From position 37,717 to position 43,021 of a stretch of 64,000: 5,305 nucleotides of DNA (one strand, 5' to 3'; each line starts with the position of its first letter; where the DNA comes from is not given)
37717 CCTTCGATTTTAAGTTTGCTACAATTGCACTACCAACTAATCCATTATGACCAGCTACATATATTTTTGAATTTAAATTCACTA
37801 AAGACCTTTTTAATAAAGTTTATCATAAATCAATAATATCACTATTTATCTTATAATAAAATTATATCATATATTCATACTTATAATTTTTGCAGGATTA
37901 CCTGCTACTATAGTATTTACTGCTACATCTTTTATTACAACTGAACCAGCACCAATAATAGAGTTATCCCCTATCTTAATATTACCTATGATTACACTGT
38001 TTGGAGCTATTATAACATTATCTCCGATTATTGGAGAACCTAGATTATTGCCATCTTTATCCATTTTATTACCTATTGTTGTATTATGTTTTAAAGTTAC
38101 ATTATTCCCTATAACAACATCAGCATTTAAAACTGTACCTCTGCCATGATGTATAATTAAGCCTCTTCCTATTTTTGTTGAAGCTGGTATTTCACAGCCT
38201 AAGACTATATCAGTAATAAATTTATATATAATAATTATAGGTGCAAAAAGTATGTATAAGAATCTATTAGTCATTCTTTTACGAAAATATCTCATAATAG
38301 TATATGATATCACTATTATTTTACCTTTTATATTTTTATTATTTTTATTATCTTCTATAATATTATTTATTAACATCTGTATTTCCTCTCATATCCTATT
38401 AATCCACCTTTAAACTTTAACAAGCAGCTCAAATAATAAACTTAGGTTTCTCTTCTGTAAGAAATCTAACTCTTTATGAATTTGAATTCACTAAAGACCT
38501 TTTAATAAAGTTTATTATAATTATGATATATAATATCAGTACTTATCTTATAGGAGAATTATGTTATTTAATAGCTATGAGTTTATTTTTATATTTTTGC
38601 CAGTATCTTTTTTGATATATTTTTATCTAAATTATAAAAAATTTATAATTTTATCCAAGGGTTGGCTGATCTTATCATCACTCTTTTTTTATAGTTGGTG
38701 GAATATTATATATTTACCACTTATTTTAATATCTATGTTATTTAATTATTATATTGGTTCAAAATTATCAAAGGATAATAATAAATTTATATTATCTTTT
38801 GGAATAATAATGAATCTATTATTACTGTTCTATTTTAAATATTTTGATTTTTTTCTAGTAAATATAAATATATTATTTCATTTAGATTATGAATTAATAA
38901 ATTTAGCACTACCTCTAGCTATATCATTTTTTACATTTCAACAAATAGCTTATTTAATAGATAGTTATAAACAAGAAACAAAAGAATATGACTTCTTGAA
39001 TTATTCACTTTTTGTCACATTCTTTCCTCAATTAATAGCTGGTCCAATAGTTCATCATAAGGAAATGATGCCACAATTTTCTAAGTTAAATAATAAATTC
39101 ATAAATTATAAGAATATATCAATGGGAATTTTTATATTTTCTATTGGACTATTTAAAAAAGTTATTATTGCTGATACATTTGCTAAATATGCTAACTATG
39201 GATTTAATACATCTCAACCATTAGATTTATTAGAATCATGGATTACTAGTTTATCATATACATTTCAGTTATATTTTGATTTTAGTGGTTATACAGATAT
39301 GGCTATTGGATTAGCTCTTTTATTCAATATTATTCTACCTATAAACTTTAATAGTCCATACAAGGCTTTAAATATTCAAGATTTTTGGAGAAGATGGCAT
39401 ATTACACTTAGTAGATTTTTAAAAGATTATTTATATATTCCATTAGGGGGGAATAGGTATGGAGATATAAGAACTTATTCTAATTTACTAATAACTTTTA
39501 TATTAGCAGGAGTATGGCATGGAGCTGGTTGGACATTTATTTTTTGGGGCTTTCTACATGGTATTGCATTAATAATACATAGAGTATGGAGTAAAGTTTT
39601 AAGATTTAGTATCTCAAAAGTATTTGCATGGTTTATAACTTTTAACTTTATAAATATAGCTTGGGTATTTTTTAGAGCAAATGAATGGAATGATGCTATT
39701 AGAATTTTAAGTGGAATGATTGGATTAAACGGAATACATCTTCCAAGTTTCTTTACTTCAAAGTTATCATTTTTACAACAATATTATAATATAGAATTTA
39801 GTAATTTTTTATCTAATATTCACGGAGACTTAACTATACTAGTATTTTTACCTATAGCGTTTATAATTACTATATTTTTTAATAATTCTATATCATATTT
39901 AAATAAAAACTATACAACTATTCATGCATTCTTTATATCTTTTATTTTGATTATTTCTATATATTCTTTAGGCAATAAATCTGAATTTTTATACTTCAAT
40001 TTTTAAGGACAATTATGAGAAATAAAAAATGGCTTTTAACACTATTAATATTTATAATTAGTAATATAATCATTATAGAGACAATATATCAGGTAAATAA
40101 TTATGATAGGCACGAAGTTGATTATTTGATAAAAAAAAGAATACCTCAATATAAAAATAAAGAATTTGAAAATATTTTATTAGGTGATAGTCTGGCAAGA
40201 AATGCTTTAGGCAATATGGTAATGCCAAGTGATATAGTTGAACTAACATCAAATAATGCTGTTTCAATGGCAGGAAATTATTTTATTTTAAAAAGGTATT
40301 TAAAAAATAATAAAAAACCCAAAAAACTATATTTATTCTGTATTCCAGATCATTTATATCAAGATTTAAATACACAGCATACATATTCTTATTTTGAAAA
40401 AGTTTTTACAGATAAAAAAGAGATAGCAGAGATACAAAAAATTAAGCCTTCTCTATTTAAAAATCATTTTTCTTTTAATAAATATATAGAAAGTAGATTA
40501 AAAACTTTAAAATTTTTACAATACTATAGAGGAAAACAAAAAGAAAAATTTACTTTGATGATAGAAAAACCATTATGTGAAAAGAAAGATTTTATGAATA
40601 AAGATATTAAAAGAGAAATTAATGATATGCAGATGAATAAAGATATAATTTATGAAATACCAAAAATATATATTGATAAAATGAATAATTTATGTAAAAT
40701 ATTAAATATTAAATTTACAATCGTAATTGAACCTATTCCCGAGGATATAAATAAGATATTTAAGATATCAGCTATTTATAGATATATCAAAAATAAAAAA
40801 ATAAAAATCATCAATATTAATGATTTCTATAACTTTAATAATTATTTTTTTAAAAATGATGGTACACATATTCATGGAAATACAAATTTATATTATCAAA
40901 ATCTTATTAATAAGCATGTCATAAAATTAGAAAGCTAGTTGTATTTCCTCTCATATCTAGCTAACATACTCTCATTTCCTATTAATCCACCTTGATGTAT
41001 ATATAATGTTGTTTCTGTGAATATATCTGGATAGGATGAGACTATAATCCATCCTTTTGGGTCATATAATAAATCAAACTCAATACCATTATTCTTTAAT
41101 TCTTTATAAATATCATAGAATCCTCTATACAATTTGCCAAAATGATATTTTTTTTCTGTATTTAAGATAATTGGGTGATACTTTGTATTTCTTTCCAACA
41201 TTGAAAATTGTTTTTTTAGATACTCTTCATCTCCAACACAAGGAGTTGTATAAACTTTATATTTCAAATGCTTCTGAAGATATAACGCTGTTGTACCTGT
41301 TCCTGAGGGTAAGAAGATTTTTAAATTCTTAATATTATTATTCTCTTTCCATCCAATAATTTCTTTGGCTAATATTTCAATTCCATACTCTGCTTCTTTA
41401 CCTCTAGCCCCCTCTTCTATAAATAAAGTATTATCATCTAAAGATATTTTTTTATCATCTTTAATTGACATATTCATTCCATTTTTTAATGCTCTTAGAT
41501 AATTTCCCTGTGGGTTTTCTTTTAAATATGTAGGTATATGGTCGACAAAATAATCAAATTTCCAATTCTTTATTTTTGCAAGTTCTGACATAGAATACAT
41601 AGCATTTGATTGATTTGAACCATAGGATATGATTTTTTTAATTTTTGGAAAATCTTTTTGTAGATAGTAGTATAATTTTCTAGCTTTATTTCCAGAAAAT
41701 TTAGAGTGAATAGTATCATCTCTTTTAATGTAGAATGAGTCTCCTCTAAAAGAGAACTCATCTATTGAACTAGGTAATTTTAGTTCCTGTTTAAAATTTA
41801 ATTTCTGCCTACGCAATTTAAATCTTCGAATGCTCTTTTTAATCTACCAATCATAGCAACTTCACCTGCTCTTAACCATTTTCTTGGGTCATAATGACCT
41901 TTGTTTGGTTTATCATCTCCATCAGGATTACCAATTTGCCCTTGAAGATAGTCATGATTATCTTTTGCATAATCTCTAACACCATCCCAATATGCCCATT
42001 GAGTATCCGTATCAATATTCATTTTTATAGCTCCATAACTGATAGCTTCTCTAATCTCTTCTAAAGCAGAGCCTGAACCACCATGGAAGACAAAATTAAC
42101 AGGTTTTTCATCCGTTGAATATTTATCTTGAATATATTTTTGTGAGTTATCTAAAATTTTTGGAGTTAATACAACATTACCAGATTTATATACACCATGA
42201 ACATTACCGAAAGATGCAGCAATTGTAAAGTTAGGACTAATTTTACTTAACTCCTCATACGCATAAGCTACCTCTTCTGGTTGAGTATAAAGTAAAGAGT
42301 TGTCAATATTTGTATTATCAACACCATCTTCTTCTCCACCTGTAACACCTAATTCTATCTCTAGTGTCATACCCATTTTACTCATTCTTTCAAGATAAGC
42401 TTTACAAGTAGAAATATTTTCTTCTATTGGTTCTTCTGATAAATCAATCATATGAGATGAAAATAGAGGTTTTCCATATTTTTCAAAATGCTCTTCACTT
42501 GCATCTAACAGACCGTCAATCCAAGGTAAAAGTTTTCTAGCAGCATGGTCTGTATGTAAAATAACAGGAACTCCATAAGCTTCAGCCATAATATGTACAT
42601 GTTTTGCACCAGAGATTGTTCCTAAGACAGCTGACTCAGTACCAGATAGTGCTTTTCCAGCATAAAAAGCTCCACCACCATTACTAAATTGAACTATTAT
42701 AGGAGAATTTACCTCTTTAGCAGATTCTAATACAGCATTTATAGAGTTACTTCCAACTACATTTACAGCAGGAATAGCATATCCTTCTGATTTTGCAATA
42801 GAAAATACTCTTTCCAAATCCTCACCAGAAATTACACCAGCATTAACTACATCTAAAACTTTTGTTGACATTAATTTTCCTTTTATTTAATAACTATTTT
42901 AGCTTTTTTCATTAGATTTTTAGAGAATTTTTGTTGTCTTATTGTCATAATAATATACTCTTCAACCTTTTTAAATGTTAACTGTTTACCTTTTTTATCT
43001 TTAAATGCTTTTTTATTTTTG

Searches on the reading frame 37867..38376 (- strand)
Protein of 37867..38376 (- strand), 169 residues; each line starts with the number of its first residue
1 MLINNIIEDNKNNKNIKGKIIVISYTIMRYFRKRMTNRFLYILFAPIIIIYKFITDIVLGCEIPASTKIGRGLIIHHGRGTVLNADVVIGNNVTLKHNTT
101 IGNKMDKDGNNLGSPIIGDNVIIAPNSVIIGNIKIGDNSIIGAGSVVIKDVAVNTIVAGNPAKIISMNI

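Call 4: search_protein_families(library=pfam, proteins=[window:37867-38376:-], max_evalue=0.01)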
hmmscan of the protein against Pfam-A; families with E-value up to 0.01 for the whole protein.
window:37867-38376:- (169 aa): 3 families
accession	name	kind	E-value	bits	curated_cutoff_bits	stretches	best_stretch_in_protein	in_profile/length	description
PF00132.30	Hexapep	-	1.8e-16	59.4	27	2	115-148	2-35/36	Bacterial transferase hexapeptide (six repeats)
PF25084.1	LbH_EIF2B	-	0.00049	20.5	54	1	79-168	8-96/105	EIF2B subunit epsilon LbH domain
PF14602.12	Hexapep_2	-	0.0052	16.9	27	1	116-147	3-32/34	Hexapeptide repeat of succinyl-transferase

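Call 5: search_protein_families(library=ncbifam, proteins=[window:37867-38376:-], max_evalue=0.01)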
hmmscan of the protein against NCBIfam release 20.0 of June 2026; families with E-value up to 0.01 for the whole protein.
window:37867-38376:- (169 aa): 43 families (the best 25 are shown)
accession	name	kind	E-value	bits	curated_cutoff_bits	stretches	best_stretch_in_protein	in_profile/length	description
NF007564.0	PRK10191.1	equivalog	8.6e-32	109.8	196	1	9-164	4-158/162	colanic acid biosynthesis acetyltransferase WcaB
TIGR04016.1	WcaB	equivalog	3.5e-30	104.5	194.65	1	22-164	2-142/146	colanic acid biosynthesis acetyltransferase WcaB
NF041874.1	EPS_EpsC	equivalog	1.2e-29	103.2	150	1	19-167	20-166/168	serine O-acetyltransferase EpsC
TIGR01172.1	cysE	equivalog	2.5e-24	86.2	210.65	1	34-163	35-162/162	serine O-acetyltransferase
NF008349.0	PRK11132.1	equivalog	1.7e-17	63.4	397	1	56-166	137-245/273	serine O-acetyltransferase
TIGR03570.1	NeuD_NnaD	subfamily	1.7e-15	57.2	160.8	1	63-163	96-202/202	NeuD/PglB/VioB family sugar acetyltransferase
NF058585.1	HptprglPActTf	PfamEq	1.5e-14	53.9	300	1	44-166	39-158/172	heptaprenylglyceryl phosphate O-acetyltransferase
NF007076.0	PRK09527.1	equivalog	8.5e-13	48.2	347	1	80-165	95-182/203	galactoside O-acetyltransferase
TIGR03532.1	DapD_Ac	equivalog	5.4e-12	45.8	231.75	1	57-166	107-212/231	2,3,4,5-tetrahydropyridine-2,6-dicarboxylate N-acetyltransferase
TIGR01853.1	lipid_A_lpxD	equivalog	2e-11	43.4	242.5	1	61-163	203-303/325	UDP-3-O-(3-hydroxymyristoyl)glucosamine N-acyltransferase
NF007499.0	PRK10092.1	equivalog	8.6e-11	42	314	1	105-166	119-181/183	maltose O-acetyltransferase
NF007240.0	PRK09677.1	equivalog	3.7e-10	39.6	243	1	69-166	80-182/192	putative lipopolysaccharide biosynthesis O-acetyl transferase WbbJ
NF033468.1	stregram_VatI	exception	1.8e-09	37.7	415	1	113-166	111-164/208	streptogramin A O-acetyltransferase Vat(I)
TIGR03308.1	phn_thr-fam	hypoth_equivalog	2.3e-09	37.4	201.65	1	116-166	110-160/204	phosphonate metabolim protein, transferase hexapeptide repeat family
NF000490.1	chloram_CatB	equivalog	3e-09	36.5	350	1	111-166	107-162/210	type B chloramphenicol O-acetyltransferase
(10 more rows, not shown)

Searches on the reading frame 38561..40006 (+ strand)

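Call 12: search_protein_families(library=pfam, proteins=[window:38561-40006:+], max_evalue=0.001)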
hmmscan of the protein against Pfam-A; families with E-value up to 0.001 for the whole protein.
window:38561-40006:+ (481 aa): 2 families
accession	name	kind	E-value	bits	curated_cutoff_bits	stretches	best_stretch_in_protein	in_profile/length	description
PF03062.24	MBOAT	-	5.1e-37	128.3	27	1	46-372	17-329/337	MBOAT, membrane-bound O-acyltransferase family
PF13813.11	MBOAT_2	-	1.2e-06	29.2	25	1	261-323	3-67/85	Membrane bound O-acyl transferase family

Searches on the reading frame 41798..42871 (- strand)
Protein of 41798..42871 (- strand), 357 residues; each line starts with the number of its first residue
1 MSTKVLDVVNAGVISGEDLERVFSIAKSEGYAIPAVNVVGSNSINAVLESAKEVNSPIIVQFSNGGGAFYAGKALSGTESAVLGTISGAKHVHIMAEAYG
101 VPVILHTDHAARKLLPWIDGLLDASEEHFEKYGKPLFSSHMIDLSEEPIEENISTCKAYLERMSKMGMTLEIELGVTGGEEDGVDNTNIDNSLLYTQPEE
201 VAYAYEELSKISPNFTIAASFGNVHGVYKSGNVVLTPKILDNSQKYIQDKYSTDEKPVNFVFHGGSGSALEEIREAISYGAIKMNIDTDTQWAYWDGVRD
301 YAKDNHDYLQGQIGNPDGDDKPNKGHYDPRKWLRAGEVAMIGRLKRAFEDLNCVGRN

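Call 12: search_protein_families(library=pfam, proteins=[window:41798-42871:-], max_evalue=0.001)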
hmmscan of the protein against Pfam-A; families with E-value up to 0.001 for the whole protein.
window:41798-42871:- (357 aa): 1 family
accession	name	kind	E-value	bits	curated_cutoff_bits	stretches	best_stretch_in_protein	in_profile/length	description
PF01116.26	F_bP_aldolase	-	1e-84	284.8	25.5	1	19-356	3-277/277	Fructose-bisphosphate aldolase class-II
